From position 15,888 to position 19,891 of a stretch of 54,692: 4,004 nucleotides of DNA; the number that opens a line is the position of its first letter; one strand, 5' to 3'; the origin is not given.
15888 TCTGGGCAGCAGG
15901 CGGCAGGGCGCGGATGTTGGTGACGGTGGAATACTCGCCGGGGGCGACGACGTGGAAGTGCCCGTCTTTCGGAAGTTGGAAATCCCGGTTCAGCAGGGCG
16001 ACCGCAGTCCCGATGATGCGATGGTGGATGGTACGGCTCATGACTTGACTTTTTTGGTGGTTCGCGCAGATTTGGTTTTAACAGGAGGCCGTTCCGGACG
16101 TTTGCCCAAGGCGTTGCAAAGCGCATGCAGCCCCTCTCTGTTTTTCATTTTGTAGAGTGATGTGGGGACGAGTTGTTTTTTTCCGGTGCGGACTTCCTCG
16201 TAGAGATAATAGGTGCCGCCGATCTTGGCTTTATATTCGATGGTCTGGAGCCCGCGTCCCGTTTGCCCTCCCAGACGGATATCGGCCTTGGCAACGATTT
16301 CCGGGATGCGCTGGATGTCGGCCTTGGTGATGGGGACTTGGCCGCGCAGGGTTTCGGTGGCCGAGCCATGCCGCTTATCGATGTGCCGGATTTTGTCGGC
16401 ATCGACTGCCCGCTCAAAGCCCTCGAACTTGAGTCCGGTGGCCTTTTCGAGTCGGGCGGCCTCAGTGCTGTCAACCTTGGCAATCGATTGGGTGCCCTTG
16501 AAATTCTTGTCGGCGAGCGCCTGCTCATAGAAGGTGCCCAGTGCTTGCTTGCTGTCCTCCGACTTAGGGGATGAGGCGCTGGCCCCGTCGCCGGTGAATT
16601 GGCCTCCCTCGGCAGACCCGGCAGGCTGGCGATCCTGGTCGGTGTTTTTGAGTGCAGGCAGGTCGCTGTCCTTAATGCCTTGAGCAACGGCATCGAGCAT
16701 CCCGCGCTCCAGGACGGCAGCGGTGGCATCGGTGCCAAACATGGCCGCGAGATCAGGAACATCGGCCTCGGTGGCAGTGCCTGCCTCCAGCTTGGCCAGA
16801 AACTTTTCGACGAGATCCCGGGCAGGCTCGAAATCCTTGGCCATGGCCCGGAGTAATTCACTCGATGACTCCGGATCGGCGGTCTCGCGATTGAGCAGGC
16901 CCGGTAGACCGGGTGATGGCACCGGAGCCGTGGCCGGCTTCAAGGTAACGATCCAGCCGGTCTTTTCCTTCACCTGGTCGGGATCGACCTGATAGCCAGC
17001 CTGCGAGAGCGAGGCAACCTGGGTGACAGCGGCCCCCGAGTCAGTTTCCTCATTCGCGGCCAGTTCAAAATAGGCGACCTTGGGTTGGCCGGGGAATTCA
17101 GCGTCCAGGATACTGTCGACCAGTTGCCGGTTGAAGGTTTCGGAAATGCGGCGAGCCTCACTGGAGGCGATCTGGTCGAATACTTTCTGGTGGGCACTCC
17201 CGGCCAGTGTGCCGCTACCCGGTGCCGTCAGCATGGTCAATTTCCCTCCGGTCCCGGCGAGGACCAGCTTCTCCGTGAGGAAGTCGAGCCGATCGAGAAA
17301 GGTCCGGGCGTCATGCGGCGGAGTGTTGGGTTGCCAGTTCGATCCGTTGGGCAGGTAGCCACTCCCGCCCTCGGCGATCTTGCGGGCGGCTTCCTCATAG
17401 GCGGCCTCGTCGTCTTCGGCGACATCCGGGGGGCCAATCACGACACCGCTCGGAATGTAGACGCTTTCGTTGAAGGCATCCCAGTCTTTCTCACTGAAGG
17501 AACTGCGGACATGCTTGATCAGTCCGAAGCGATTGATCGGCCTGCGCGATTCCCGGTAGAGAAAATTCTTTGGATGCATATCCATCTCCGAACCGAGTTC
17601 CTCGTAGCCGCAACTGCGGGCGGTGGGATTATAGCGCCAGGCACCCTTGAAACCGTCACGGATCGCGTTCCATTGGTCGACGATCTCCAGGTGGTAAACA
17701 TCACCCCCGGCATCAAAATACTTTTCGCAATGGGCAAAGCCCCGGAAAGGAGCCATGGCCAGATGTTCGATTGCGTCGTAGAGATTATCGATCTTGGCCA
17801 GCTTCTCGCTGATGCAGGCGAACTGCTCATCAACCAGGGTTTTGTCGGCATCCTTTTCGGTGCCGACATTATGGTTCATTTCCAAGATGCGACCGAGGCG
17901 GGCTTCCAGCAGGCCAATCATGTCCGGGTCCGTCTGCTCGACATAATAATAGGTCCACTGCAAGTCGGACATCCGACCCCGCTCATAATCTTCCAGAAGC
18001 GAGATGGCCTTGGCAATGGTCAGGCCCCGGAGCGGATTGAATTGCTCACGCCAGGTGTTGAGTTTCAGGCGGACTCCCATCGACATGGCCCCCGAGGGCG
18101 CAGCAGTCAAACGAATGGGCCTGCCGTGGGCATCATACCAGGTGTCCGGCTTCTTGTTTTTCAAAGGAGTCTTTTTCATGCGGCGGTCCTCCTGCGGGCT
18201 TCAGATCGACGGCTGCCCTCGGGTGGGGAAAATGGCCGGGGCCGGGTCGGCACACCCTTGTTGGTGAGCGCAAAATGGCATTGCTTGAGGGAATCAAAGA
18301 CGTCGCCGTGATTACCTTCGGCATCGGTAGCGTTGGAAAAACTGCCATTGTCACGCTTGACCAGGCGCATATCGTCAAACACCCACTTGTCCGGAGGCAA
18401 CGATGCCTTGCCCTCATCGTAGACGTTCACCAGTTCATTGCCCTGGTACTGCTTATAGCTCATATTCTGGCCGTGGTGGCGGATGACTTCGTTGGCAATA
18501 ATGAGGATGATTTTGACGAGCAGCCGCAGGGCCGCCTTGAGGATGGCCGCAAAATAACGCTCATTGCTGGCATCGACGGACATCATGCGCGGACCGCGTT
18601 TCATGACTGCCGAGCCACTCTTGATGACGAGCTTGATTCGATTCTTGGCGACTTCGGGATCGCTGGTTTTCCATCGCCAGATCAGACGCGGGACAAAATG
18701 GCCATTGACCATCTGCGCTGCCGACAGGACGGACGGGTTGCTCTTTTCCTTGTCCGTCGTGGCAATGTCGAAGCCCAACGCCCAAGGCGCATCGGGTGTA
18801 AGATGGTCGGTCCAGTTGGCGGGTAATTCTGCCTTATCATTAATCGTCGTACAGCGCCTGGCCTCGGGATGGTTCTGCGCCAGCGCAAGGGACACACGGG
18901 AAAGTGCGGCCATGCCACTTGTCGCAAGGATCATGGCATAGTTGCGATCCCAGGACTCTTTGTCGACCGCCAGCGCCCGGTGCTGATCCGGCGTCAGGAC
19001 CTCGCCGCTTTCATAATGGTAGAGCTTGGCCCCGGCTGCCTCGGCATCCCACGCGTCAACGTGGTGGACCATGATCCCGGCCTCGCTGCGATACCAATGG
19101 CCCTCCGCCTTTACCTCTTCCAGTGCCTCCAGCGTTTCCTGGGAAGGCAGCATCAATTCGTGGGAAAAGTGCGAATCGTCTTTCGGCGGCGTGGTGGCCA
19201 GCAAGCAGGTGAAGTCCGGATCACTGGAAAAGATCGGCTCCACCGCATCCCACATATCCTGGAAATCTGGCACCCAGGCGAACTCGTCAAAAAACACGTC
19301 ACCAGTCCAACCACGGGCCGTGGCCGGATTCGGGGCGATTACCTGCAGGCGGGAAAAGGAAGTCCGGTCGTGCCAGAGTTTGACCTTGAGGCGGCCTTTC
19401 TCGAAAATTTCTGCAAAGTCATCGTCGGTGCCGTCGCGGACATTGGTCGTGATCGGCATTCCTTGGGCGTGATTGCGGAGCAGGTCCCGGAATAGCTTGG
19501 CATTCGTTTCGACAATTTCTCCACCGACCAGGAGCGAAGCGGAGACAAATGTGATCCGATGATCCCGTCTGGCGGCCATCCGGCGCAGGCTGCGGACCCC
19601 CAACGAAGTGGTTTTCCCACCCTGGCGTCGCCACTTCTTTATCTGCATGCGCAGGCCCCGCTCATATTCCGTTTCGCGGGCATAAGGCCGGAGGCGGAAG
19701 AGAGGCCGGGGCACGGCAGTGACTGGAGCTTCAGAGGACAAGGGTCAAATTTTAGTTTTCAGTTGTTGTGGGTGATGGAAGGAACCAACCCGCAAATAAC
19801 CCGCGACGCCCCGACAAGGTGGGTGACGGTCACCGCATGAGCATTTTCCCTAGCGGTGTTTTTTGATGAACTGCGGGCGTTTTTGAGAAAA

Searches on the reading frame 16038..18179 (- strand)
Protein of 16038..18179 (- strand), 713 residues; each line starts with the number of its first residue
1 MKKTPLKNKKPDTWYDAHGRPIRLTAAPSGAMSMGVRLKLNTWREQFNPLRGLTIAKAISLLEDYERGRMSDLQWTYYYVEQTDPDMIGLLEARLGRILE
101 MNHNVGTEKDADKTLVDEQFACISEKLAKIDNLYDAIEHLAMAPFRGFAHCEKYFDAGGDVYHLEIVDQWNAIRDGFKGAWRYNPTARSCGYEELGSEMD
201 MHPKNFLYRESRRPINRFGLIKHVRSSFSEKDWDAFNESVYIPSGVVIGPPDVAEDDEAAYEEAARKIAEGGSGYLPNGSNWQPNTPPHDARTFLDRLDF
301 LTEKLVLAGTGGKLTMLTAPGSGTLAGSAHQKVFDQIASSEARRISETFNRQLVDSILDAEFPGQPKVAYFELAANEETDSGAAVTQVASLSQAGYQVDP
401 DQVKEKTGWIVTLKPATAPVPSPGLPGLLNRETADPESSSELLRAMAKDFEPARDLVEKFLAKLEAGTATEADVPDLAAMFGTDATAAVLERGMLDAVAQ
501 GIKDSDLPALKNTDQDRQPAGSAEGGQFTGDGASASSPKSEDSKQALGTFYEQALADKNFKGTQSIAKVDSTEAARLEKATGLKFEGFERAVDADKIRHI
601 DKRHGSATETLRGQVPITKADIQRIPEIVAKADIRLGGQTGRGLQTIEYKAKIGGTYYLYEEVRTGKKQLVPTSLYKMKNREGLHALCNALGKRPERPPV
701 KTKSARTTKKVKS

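Call 77: search_protein_families(library=phrogs, proteins=[window:16038-18179:-], max_evalue=0.001)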
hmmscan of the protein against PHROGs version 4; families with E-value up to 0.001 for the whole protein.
window:16038-18179:- (713 aa): 2 families
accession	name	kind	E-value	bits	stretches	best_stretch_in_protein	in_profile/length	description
phrog_113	-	head and packaging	2.3e-20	73.4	1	33-509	37-519/1272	portal protein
phrog_10231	-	unknown function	3.3e-08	34.3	1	293-408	22-132/256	-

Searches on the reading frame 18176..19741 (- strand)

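Call 77: search_protein_families(library=phrogs, proteins=[window:18176-19741:-], max_evalue=0.001)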
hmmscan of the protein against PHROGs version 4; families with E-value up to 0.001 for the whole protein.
window:18176-19741:- (521 aa): 2 families
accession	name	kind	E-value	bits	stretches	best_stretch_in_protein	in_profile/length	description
phrog_2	-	head and packaging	1.2e-09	38.6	1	34-416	281-547/807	terminase large subunit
phrog_3746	-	head and packaging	5.8e-05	23.2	1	132-244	236-345/374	terminase large subunit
